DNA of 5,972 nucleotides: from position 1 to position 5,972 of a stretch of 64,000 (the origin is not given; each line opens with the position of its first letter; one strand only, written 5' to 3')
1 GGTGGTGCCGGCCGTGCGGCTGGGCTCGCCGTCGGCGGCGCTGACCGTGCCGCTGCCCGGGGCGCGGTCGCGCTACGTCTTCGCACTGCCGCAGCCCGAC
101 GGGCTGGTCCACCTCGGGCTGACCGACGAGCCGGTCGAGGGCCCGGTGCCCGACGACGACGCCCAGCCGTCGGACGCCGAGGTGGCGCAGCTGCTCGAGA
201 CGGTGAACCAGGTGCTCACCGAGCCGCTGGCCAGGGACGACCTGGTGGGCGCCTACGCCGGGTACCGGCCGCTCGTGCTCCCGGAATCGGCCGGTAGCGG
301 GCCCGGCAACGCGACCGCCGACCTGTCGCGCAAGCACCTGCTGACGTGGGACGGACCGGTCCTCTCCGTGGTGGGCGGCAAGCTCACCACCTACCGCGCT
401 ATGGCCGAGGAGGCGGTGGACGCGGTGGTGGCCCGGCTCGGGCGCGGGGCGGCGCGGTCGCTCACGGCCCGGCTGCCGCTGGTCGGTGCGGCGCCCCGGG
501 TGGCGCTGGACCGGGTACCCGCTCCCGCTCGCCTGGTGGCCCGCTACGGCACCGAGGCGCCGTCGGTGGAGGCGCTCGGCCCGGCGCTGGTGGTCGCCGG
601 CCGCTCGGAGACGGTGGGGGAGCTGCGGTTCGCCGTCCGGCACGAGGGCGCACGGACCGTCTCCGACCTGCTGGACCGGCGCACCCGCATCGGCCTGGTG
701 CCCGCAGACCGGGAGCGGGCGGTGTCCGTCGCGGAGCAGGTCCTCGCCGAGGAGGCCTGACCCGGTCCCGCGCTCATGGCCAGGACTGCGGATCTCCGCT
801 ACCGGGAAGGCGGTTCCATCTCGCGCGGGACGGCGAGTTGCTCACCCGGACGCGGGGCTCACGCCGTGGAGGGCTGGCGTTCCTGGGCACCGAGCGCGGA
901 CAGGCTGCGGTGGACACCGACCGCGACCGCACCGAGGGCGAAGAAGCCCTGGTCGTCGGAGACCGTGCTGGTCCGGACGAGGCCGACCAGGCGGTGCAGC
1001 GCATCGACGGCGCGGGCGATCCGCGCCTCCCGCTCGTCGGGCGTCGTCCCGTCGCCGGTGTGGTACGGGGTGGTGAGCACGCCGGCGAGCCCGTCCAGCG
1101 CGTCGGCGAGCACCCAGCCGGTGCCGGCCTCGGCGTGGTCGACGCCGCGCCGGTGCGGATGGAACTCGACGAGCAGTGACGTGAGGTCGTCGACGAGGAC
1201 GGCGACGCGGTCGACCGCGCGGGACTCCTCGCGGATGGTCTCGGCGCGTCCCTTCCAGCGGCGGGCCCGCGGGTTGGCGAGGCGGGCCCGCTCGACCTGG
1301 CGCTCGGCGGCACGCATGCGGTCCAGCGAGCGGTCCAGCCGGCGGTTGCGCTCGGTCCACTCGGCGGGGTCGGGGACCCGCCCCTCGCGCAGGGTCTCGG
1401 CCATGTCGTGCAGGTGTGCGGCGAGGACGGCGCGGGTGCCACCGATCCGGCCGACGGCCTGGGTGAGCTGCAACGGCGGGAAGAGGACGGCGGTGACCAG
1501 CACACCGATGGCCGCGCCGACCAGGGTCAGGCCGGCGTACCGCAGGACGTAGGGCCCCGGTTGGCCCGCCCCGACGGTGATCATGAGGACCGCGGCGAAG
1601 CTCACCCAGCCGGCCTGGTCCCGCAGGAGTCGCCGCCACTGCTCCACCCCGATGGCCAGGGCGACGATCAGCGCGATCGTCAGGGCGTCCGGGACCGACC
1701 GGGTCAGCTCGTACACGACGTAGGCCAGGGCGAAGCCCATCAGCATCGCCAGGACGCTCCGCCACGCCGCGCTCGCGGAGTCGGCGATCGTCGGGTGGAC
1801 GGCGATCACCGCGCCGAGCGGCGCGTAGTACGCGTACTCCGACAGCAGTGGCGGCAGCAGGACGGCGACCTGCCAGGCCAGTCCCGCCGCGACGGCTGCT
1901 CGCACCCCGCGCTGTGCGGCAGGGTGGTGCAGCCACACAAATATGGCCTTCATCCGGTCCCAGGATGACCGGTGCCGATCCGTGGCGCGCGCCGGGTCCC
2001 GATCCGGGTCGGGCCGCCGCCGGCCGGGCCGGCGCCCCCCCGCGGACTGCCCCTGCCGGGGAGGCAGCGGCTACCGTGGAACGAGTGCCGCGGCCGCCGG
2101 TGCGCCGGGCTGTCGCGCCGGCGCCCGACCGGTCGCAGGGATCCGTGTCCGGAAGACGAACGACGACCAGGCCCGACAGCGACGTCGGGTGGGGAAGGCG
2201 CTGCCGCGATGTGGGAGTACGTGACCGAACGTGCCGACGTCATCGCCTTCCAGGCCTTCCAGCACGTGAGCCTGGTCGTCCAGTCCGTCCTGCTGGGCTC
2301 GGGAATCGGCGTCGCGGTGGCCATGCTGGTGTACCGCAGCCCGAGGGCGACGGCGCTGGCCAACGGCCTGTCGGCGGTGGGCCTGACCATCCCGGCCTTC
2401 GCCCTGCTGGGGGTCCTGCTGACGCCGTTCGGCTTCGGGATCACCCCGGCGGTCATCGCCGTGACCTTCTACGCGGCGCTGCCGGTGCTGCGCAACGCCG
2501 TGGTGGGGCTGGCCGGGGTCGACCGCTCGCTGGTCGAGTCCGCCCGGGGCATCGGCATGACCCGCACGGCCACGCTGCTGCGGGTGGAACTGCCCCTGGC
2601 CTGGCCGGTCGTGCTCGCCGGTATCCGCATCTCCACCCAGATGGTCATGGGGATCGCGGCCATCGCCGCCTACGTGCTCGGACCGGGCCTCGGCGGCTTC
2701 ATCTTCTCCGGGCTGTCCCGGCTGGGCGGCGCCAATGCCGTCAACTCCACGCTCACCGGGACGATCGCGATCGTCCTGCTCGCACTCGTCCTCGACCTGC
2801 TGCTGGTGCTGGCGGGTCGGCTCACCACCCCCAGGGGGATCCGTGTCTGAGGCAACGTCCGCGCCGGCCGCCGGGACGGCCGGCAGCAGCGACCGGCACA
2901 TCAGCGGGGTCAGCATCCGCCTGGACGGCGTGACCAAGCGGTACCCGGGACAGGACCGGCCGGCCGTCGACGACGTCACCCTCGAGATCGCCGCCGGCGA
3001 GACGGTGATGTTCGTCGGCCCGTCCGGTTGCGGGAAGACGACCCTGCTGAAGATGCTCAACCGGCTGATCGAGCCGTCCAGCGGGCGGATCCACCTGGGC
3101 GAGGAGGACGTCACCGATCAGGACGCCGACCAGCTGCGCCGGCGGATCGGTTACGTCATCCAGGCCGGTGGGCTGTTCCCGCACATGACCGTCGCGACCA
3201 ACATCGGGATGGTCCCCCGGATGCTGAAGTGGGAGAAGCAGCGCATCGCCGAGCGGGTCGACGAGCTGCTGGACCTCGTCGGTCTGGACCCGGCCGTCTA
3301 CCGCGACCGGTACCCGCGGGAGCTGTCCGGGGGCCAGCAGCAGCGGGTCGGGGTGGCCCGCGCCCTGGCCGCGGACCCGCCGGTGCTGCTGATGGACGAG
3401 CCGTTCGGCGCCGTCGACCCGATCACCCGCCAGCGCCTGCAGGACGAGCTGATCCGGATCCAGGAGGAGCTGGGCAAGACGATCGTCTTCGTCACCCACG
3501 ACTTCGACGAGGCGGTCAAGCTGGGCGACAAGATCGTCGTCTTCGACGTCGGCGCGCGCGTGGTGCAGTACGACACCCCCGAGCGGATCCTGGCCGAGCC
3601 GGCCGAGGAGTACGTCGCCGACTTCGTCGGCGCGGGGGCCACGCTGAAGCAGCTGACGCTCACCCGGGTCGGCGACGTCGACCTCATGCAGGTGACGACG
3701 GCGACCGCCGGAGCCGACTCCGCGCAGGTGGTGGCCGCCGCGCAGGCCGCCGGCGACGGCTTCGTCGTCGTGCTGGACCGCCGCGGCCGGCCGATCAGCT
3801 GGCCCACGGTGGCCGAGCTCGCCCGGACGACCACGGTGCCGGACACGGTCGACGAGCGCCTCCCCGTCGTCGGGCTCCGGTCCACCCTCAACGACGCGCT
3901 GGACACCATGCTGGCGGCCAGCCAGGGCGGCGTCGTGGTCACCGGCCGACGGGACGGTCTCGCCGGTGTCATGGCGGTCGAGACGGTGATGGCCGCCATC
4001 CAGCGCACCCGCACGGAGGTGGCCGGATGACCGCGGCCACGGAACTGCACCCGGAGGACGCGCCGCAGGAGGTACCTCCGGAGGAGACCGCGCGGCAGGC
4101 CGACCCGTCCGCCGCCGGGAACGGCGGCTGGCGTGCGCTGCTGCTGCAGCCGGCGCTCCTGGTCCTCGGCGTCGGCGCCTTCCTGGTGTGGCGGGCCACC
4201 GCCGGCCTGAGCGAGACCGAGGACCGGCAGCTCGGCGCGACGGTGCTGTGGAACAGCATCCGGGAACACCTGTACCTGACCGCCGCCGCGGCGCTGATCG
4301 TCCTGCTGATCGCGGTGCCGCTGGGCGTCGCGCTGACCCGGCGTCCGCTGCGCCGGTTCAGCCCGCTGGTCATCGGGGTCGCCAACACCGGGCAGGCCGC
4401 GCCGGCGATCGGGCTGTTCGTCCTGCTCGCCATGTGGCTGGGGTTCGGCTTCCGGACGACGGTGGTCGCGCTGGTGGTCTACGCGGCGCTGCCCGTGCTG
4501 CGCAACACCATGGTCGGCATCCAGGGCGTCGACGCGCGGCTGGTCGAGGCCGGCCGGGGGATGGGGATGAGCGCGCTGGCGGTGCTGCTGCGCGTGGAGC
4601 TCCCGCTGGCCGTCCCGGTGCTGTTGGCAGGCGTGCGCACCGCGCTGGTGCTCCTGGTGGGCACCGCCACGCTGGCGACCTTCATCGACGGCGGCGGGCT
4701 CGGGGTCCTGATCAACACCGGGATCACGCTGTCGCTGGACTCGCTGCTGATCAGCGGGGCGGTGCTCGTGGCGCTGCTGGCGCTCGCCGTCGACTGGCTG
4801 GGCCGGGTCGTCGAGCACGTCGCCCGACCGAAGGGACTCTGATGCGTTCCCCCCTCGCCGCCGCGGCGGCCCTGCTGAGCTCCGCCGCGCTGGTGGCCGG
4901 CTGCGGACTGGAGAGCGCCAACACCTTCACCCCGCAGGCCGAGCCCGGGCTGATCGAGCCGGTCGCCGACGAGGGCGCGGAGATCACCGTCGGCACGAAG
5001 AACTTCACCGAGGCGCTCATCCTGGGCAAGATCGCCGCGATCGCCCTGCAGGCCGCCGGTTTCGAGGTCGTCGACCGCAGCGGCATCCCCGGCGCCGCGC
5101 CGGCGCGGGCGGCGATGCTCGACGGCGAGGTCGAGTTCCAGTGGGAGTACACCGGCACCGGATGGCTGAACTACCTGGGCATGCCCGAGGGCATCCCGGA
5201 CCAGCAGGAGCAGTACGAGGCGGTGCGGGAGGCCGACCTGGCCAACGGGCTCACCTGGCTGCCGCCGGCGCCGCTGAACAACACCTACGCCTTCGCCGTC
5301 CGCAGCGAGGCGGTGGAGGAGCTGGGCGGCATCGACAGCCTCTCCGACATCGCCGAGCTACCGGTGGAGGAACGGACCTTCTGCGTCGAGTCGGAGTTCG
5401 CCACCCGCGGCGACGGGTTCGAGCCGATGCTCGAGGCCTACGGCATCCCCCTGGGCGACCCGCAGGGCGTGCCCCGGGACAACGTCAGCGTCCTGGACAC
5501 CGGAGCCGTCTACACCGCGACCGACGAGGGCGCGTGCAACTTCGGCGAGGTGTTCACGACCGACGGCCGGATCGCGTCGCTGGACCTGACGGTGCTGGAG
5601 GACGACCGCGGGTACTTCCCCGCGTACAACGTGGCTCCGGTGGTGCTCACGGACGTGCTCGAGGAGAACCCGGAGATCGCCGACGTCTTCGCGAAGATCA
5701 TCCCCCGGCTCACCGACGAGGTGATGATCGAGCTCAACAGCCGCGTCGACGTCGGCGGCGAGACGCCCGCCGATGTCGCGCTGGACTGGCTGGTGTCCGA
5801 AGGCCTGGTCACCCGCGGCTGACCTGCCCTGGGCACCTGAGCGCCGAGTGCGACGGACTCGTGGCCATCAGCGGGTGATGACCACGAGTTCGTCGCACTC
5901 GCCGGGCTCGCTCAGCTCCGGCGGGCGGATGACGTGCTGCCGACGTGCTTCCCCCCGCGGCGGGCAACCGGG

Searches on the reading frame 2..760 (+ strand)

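Call 43: search_protein_families(library=pfam, proteins=[window:2-760:+], max_evalue=0.001)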
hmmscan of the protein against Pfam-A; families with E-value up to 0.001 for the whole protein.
window:2-760:+ (252 aa): 1 family
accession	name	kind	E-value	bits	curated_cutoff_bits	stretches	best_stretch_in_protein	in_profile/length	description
PF16901.10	DAO_C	-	2.6e-10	40.7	31.4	1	155-247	3-111/126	C-terminal domain of alpha-glycerophosphate oxidase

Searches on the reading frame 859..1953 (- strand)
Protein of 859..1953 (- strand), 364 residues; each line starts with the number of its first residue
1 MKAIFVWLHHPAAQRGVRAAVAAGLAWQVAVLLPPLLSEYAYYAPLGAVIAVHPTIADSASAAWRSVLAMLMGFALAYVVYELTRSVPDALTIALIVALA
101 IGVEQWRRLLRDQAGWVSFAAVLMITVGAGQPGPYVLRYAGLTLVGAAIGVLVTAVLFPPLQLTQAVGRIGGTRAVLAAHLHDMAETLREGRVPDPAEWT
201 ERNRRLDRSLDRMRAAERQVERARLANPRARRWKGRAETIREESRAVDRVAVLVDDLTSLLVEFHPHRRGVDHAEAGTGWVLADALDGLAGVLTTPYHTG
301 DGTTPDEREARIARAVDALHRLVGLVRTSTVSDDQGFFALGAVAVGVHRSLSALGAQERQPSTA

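Call 37: search_protein_families(library=pfam, proteins=[window:859-1953:-], max_evalue=0.001)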
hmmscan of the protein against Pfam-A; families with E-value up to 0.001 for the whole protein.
window:859-1953:- (364 aa): 2 families
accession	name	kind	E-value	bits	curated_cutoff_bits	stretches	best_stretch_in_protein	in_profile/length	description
PF06081.17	ArAE_1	-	3.2e-07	31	22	1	15-155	6-139/141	Aromatic acid exporter family member 1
PF13515.12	FUSC_2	-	0.00012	22.6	25.6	1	32-153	8-126/126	Fusaric acid resistance protein-like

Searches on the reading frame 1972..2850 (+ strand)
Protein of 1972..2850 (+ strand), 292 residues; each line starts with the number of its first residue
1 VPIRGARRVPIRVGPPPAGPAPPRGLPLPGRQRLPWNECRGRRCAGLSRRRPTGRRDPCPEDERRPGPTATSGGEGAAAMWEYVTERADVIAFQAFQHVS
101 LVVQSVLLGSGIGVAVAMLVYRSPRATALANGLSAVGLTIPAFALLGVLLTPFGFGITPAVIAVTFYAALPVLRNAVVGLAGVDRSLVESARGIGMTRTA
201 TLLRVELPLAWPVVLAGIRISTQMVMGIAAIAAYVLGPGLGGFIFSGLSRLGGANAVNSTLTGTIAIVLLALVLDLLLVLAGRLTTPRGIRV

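Call 37: search_protein_families(library=pfam, proteins=[window:1972-2850:+], max_evalue=0.001)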
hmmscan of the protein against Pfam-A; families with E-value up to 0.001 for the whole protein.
window:1972-2850:+ (292 aa): 1 family
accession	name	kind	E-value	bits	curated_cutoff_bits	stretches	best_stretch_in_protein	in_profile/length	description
PF00528.27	BPD_transp_1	-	1.5e-21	77.4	26.4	1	109-280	1-177/184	Binding-protein-dependent transport system inner membrane component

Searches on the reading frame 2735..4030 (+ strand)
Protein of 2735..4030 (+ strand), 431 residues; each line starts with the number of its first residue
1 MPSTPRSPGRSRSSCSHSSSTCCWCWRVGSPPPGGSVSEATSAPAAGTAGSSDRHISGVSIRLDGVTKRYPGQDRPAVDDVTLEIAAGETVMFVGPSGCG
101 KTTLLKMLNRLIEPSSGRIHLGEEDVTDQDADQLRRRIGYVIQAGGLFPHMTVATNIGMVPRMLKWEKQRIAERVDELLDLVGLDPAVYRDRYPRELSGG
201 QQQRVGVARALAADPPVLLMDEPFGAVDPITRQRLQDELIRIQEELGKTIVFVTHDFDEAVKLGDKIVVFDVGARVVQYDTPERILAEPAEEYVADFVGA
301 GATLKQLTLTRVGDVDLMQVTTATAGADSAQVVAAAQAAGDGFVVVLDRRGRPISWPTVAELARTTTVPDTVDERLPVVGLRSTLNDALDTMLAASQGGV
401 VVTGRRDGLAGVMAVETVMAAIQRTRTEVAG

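Call 37: search_protein_families(library=pfam, proteins=[window:2735-4030:+], max_evalue=0.001)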
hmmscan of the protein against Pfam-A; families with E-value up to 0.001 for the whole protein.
window:2735-4030:+ (431 aa): 3 families
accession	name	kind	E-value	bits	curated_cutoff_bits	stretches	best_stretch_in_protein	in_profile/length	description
PF00005.33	ABC_tran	-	1.7e-37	129.5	25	1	79-224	2-136/137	ABC transporter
PF13304.12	AAA_21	-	7.4e-08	33.2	27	0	180-256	221-299/304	AAA domain, putative AbiEii toxin, Type IV TA system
PF13555.12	AAA_29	-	0.00063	19.9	27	0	79-116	13-50/61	P-loop containing region of AAA domain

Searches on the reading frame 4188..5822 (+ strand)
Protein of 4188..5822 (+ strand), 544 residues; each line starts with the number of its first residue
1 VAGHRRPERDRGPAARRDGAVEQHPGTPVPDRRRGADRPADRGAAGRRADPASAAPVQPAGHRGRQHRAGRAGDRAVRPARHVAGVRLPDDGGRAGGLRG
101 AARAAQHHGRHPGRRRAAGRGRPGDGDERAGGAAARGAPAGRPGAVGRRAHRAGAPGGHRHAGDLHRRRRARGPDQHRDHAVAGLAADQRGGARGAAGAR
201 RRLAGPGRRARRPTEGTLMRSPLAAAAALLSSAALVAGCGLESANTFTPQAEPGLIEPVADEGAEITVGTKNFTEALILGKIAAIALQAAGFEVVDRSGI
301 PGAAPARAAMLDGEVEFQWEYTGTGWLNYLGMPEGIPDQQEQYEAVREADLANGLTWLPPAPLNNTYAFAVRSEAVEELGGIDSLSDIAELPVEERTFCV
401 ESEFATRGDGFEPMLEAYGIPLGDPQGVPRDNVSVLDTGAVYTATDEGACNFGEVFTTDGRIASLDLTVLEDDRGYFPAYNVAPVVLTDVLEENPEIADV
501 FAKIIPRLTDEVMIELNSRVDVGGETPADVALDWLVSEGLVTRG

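Call 89: search_protein_families(library=pfam, proteins=[window:4188-5822:+], max_evalue=0.001)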
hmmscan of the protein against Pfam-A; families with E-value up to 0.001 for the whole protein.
window:4188-5822:+ (544 aa): 1 family
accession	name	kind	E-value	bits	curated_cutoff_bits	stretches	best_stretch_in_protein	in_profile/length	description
PF04069.17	OpuAC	-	4.2e-60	203.9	21.2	1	265-535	2-255/257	Substrate binding domain of ABC-type glycine betaine transport system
